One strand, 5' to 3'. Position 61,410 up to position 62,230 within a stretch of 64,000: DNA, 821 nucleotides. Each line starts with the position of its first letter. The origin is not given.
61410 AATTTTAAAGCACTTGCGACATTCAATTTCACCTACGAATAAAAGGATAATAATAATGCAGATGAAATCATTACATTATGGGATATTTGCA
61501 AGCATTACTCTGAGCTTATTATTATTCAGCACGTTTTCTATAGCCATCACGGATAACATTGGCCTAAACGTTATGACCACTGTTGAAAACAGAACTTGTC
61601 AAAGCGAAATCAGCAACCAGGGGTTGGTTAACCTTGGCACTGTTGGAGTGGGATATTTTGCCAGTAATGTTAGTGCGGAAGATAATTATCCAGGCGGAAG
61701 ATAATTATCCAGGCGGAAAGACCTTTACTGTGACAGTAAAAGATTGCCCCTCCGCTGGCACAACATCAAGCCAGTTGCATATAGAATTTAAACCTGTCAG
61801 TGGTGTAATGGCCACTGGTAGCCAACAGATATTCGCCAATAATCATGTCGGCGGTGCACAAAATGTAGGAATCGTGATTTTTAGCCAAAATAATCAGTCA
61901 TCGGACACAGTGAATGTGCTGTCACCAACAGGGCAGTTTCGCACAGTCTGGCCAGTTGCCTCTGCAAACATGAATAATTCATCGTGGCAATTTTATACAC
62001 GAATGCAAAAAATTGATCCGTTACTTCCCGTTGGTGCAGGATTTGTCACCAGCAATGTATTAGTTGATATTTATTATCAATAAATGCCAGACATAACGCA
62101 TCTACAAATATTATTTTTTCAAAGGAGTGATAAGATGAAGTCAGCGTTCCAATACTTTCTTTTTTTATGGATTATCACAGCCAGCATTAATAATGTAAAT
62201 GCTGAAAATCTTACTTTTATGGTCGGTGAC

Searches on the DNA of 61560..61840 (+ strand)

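Call 59: search_dna_similar(query=window:61560-61840:+, collection=ecoli_genomes, mode=near, rows=spread, max_rows=60)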
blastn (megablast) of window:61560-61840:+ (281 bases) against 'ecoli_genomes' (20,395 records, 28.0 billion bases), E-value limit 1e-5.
Records with a match: 444; places in all: 444; records where one place covers at least 80% of the query: 444.
Genomes with a match: 444 of 5426; with a place that covers at least 80% of the query: 444. Places per genome that has any: lowest 1, median 1, highest 1. On chromosomes: 444 places; on plasmids: 0.
Best place of each record, by identity: >=99% 10; 90-95% 434.
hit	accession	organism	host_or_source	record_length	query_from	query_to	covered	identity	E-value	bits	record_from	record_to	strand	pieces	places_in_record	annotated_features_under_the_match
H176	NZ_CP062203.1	Escherichia coli strain K_EC180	swine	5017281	1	281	100%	100.0%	2e-144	520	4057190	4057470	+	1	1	fimbrial-like protein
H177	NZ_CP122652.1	Escherichia coli strain ETEC4075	Sus scrofa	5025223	1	281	100%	100.0%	2e-144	520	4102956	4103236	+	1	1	fimbrial-like protein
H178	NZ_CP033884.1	Escherichia coli strain 50579417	Homo sapiens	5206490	1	281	100%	93.2%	4e-107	396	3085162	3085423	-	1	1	fimbrial-like protein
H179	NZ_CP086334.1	Escherichia coli strain EBJ003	Homo sapiens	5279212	1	281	100%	93.2%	4e-107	396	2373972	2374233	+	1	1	fimbrial-like protein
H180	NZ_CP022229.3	Escherichia coli strain WCHEC96200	Homo sapiens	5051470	1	281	100%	93.2%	4e-107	396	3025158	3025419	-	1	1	fimbrial-like protein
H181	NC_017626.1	Escherichia coli 042 strain 042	-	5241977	1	281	100%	93.2%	4e-107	396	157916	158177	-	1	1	fimbrial-like protein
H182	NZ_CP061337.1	Escherichia coli strain M11957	Homo sapiens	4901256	1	281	100%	93.2%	4e-107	396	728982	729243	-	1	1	fimbrial-like protein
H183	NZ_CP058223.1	Escherichia coli strain 550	Homo sapiens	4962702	1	281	100%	93.2%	4e-107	396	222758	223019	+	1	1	fimbrial-like protein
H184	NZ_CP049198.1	Escherichia coli strain E686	Homo sapiens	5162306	1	281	100%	93.2%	4e-107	396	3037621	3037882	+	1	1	fimbrial-like protein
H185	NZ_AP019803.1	Escherichia coli strain KY 1497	Homo sapiens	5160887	1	281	100%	93.2%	4e-107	396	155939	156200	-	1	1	fimbrial-like protein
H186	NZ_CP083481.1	Escherichia coli strain elppa9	Homo sapiens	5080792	1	281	100%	93.2%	4e-107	396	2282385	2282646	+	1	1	fimbrial-like protein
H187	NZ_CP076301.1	Escherichia coli strain Survcare321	Homo sapiens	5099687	1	281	100%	93.2%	4e-107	396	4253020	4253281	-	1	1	fimbrial-like protein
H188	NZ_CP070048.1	Escherichia coli strain FDAARGOS_1290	Homo sapiens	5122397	1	281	100%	93.2%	4e-107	396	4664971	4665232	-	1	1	fimbrial-like protein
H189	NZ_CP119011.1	Escherichia coli strain CE0007a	Bos taurus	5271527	1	281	100%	93.2%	4e-107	396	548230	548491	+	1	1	fimbrial-like protein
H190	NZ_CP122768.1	Escherichia coli strain ETEC1738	Sus scrofa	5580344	1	281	100%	93.2%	4e-107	396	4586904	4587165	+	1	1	fimbrial-like protein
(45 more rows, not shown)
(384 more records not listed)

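Call 69: get_annotated_region(hit=H181, flank=6200)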
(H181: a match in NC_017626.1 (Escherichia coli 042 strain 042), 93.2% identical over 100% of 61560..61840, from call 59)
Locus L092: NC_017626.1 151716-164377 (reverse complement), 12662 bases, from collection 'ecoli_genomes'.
description: Escherichia coli 042, complete sequence
organism: Escherichia coli 042 strain 042 (NCBI taxid 216592)
replicon: chromosome; assembly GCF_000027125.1
host: -; source: -; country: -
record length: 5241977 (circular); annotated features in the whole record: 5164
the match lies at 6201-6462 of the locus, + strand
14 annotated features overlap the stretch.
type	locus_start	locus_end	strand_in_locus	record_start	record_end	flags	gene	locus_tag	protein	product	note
CDS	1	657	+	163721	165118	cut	pcnB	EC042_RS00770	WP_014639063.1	polynucleotide adenylyltransferase PcnB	-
CDS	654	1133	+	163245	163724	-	folK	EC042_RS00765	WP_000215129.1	2-amino-4-hydroxy-6-hydroxymethyldihydropteridine diphosphokinase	-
CDS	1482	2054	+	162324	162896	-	-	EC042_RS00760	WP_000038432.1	fimbrial protein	-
CDS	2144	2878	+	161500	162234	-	-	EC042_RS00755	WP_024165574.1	fimbrial chaperone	-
CDS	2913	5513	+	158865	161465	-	-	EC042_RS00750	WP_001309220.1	outer membrane usher protein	-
CDS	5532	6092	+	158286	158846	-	-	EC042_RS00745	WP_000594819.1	fimbrial protein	-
CDS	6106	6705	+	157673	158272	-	-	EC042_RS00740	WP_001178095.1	fimbrial-like protein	-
CDS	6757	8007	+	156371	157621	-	-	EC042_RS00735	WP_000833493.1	fimbrial-like adhesin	-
CDS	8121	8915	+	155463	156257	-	panB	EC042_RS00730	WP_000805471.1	3-methyl-2-oxobutanoate hydroxymethyltransferase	-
CDS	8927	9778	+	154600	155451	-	panC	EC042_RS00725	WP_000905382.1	pantoate--beta-alanine ligase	-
CDS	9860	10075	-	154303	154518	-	-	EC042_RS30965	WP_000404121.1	hypothetical protein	-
CDS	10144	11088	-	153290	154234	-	rpnC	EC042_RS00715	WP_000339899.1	Rpn family recombination-promoting nuclease/putative transposase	-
CDS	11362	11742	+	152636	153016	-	panD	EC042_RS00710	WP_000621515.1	aspartate 1-decarboxylase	-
CDS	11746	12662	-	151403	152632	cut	yadE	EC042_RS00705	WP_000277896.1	polysaccharide deacetylase family protein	-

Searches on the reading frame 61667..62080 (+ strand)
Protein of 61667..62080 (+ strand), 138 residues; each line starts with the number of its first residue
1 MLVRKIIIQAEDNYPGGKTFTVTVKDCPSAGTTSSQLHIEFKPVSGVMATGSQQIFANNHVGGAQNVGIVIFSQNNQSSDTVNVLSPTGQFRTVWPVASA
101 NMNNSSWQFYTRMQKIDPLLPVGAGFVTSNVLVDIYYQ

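Call 68: search_protein_families(library=pfam, proteins=[window:61667-62080:+], max_evalue=0.001)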
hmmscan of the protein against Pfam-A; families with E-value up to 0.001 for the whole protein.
window:61667-62080:+ (138 aa): 1 family
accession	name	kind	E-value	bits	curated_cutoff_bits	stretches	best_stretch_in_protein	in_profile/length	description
PF00419.26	Fimbrial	-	1.6e-07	32.2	25.6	1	18-138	43-151/151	Fimbrial protein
